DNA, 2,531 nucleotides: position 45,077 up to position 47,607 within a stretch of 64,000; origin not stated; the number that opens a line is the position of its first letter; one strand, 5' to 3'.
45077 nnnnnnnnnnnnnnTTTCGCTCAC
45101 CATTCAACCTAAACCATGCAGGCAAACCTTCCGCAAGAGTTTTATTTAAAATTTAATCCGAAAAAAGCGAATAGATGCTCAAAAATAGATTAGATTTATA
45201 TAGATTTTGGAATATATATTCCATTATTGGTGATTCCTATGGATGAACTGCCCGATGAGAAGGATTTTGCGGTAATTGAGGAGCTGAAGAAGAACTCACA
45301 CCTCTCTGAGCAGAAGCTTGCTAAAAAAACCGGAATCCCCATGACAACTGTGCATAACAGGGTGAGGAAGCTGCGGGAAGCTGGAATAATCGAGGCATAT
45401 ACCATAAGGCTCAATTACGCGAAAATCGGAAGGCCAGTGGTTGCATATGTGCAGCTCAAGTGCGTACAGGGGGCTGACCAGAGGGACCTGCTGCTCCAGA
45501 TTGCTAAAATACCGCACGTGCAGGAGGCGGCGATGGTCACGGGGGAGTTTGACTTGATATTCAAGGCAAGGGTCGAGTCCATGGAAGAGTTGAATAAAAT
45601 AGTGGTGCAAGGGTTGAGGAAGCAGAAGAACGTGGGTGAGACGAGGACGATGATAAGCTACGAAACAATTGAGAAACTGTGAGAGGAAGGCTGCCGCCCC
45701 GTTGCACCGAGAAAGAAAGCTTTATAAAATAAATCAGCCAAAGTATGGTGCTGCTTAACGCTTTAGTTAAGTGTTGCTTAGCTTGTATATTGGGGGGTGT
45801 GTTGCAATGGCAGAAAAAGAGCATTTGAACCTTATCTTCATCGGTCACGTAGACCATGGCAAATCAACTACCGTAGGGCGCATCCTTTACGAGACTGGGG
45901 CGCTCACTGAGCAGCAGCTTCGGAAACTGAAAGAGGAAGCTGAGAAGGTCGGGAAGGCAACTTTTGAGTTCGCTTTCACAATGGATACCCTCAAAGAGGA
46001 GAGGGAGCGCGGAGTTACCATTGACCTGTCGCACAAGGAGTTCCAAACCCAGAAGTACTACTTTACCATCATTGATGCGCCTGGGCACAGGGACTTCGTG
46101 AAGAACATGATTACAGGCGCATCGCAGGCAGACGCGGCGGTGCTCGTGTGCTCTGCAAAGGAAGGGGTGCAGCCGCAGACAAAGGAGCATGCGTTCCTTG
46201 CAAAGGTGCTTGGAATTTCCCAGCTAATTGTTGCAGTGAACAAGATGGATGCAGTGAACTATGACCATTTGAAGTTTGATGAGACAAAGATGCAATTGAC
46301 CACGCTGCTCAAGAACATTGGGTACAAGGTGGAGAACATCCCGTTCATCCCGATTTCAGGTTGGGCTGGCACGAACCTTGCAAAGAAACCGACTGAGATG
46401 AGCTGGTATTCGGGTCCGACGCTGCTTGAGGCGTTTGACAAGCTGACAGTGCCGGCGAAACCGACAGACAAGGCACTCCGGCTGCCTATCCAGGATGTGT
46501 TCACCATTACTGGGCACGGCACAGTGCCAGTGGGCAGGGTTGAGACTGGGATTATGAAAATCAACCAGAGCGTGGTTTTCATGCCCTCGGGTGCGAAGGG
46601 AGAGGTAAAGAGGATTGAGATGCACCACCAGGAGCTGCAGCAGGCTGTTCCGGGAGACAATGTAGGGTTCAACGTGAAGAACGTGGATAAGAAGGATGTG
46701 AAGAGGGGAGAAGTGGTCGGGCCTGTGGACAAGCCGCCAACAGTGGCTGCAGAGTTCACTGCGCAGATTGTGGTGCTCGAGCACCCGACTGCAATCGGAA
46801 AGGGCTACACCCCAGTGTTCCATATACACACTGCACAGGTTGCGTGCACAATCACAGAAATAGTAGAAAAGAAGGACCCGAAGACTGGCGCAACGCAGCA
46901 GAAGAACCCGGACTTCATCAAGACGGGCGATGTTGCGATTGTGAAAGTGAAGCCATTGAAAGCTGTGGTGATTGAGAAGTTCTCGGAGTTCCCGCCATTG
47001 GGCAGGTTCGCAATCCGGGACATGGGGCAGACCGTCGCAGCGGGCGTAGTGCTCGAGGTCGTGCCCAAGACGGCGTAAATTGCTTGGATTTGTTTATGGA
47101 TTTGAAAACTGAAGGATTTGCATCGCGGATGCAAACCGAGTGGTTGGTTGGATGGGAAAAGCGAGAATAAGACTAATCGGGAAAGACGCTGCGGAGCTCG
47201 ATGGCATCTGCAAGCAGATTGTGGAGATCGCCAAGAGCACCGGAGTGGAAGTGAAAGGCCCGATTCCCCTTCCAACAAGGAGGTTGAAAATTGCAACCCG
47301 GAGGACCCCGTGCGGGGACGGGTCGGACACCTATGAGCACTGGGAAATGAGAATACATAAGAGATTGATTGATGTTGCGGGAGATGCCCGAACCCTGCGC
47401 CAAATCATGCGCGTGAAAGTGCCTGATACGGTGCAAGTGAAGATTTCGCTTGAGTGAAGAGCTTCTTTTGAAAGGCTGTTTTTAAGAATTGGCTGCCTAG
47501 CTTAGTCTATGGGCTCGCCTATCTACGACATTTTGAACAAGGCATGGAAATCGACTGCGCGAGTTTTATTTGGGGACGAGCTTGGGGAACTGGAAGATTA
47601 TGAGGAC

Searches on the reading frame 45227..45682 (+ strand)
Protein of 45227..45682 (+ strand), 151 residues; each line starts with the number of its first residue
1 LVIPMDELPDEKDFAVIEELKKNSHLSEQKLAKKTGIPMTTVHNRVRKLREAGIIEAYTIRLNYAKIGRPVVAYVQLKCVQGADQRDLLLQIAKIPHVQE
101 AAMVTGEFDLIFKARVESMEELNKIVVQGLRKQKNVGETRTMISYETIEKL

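Call 3: search_protein_families(library=pfam, proteins=[window:45227-45682:+], max_evalue=0.01)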
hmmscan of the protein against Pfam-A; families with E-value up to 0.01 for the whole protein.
window:45227-45682:+ (151 aa): 15 families
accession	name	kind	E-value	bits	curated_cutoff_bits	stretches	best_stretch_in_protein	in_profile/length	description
PF01037.27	AsnC_trans_reg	-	1.2e-15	57.6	25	1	76-147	2-73/73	Lrp/AsnC ligand binding domain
PF13412.12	HTH_24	-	6.4e-12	45.3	21.9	1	10-56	2-48/48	Winged helix-turn-helix DNA-binding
PF13404.12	HTH_AsnC-type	-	1.4e-07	31.7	27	1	10-50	2-42/42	AsnC-type helix-turn-helix domain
PF12840.13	HTH_20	-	3.6e-06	27.3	27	1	15-56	8-49/51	Helix-turn-helix domain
PF08279.18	HTH_11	-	2.2e-05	24.6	25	1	15-57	4-48/55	HTH domain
PF25212.1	HVO_A0114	-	0.00017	21.7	27.6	1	11-58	22-69/84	HVO_A0114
PF01978.25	TrmB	-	0.00099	19.4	25.6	1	20-59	17-56/68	Sugar-specific transcriptional regulator TrmB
PF10007.15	DUF2250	-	0.0016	19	24.4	1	10-59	7-56/93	Uncharacterized protein conserved in archaea (DUF2250)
PF05732.17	RepL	-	0.0025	17.8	20.3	1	16-57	64-107/164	Firmicute plasmid replication protein (RepL)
PF02002.24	TFIIE_alpha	-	0.0027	18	22.9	1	10-57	12-59/105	TFIIE alpha subunit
PF09339.16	HTH_IclR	-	0.003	17.8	22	1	26-56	19-49/52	IclR helix-turn-helix domain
PF08222.17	HTH_CodY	-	0.0048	16.9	27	0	28-59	7-38/61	CodY helix-turn-helix domain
PF12802.13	MarR_2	-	0.007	17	27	0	13-56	7-51/61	MarR family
PF22451.2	NirdL-like_HTH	-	0.0071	16.3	27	0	30-55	21-46/47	Siroheme decarboxylase NirDL-like HTH domain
PF13545.12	HTH_Crp_2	-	0.0074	16.7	27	0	25-61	22-60/70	Crp-like helix-turn-helix domain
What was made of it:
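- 45239..45682 (+): Lrp/AsnC (FL11/PH1519-type) transcription regulator, divergent from the operon. The ORF could also start at TTG 45227. PF01037 57.6 bits and PF13412 45.3 bits (call 3).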

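Call 4: search_protein_families(library=ncbifam, proteins=[window:45227-45682:+], max_evalue=0.01)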
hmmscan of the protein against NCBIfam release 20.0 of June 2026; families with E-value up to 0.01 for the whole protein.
window:45227-45682:+ (151 aa): 16 families
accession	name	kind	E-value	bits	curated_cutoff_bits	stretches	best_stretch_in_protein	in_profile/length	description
NF008370.0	PRK11169.1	equivalog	5.4e-20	71.7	233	1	10-148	13-153/164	leucine-responsive transcriptional regulator Lrp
NF008384.0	PRK11179.1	equivalog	1.6e-19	70.3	227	1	10-145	8-143/153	transcriptional regulator AsnC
NF040947.1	trans_reg_LysM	equivalog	1.7e-18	66.7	180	1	10-144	2-132/136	HTH-type transcriptional regulator LysM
NF041396.1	TranRegLrp_Halo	equivalog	1.5e-16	60.6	190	1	13-147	7-139/149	HTH-type transcriptional regulator Lrp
NF053758.1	ChrTpTrnRegChrS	equivalog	1.6e-12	47.5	250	1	10-136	13-138/158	chromate efflux transcriptional regulator ChrS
NF040820.1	trans_reg_LrpA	equivalog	3.9e-12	46.3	250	1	10-136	3-128/141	HTH-type transcriptional regulator LrpA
NF040939.2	trans_reg_lrs14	equivalog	1.5e-06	28.2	90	1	11-76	21-85/103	Lrs14 family HTH-type transcriptional regulator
TIGR01884.1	cas_HTH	subfamily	6e-05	22.5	60.2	1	4-58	135-189/202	CRISPR-associated CARF protein Csa3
NF041395.1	TranRegLrpA1_Halo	equivalog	7.3e-05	22.8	250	1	16-136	10-129/142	HTH-type transcriptional regulator LrpA1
NF053606.1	Sta1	subfamily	9.5e-05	22.4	80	1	11-76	20-83/100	Sta1 family transcriptional regulator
TIGR04176.1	MarR_EPS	equivalog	0.00025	21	88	1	10-66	3-59/105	MarR family EPS-associated transcriptional regulator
TIGR00122.1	birA_repr_reg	equivalog_domain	0.00085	19.2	70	1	13-54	2-42/69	biotin operon repressor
NF033788.1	HTH_metalloreg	subfamily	0.003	17.4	55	1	9-57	9-57/77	metalloregulator ArsR/SmtB family transcription factor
TIGR02787.1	codY_Gpos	equivalog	0.0032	16.7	267.2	1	15-60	187-233/251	GTP-sensing pleiotropic transcriptional regulator CodY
NF008850.0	PRK11886.1-5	equivalog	0.0039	16.4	489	1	15-87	10-81/320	bifunctional biotin--[acetyl-CoA-carboxylase] ligase/biotin operon repressor BirA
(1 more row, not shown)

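Call 38: search_solved_structures(query=window:45227-45682:+, max_evalue=0.001)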
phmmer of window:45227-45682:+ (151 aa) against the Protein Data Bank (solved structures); distinct sequences matched with E-value up to 0.001: 29.
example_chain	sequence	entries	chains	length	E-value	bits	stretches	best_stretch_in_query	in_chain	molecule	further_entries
2cyy_A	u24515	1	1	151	1.8e-17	66.9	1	3-147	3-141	Putative HTH-type transcriptional regulator PH1519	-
1ri7_A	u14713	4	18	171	2.6e-17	66.4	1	3-146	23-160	Putative transcriptional regulator | Putative HTH-type transcriptional regulator PH1519 | Uncharacterized HTH-type transcriptional regulator PH1519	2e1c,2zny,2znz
2gqq_A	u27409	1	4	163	1.4e-16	64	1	10-149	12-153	Leucine-responsive regulatory protein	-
7fby_A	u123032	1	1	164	1e-14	58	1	10-143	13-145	Transcriptional regulatory protein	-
9w4v_A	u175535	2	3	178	1.3e-14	57.6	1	10-143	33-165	Uncharacterized HTH-type transcriptional regulator PH0140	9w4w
2cfx_A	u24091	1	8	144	1.1e-13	54.7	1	10-126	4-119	HTH-TYPE TRANSCRIPTIONAL REGULATOR LRPC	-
2cg4_A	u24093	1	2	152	1.4e-12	51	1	8-144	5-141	REGULATORY PROTEIN ASNC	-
2w25_A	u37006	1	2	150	7.2e-12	48.8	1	5-143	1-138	PROBABLE TRANSCRIPTIONAL REGULATORY PROTEIN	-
2vbw_A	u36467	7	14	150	9.9e-12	48.3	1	5-143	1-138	TRANSCRIPTIONAL REGULATORY PROTEIN | PROBABLE TRANSCRIPTIONAL REGULATORY PROTEIN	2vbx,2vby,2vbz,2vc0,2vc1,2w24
2qz8_A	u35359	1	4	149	1.2e-11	48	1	8-143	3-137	Probable transcriptional regulatory protein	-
8q90_A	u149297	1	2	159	1.3e-11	48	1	13-143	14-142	AsnC family transcriptional regulator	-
2ivm_A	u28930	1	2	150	2.5e-11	47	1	5-143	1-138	TRANSCRIPTIONAL REGULATORY PROTEIN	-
1i1g_A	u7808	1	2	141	1.2e-10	44.8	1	10-132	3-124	TRANSCRIPTIONAL REGULATOR LRPA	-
2w29_A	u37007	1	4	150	1.3e-10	44.7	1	5-143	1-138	PROBABLE TRANSCRIPTIONAL REGULATORY PROTEIN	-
2efo_A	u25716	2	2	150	2.3e-10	43.9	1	10-146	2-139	150aa long hypothetical transcriptional regulator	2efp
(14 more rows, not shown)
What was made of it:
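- On Lrp/AsnC (feast/famine) transcription regulators: 66.9 bits to PH1519 (2cyy; call 38).
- Tried and rejected: Rejected (calls 4, 38).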

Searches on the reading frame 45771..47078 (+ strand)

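Call 75: search_protein_families(library=pfam, proteins=[window:45771-47078:+], max_evalue=0.00001)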
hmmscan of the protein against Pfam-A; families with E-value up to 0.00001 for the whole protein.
window:45771-47078:+ (435 aa): 5 families
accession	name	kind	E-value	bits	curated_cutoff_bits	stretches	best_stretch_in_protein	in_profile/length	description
PF00009.33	GTP_EFTU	-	1.1e-60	204.9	26.5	1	16-225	1-185/188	Elongation factor Tu GTP binding domain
PF22594.2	GTP-eEF1A_C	-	2.2e-37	127.9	27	1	328-427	1-100/101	GTP-eEF1A C-terminal domain-like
PF03143.23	GTP_EFTU_D3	-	1.2e-30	106.4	27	1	323-430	2-105/106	Elongation factor Tu C-terminal domain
PF03144.31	GTP_EFTU_D2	-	3.6e-19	69.4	30.3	1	250-316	1-72/73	Elongation factor Tu domain 2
PF01926.29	MMR_HSR1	-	1.7e-06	28.5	21.9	0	60-158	10-113/113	50S ribosome-binding GTPase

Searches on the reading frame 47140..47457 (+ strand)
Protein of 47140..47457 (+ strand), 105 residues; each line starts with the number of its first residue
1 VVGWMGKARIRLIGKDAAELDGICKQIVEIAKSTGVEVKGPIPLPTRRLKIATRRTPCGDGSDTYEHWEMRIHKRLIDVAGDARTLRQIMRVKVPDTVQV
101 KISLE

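Call 75: search_protein_families(library=pfam, proteins=[window:47140-47457:+], max_evalue=0.00001)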
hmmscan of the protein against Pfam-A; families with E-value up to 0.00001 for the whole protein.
window:47140-47457:+ (105 aa): 1 family
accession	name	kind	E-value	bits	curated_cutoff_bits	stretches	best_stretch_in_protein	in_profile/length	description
PF00338.27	Ribosomal_S10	-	1.1e-29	103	21.2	1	9-102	1-97/98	Ribosomal protein S10p/S20e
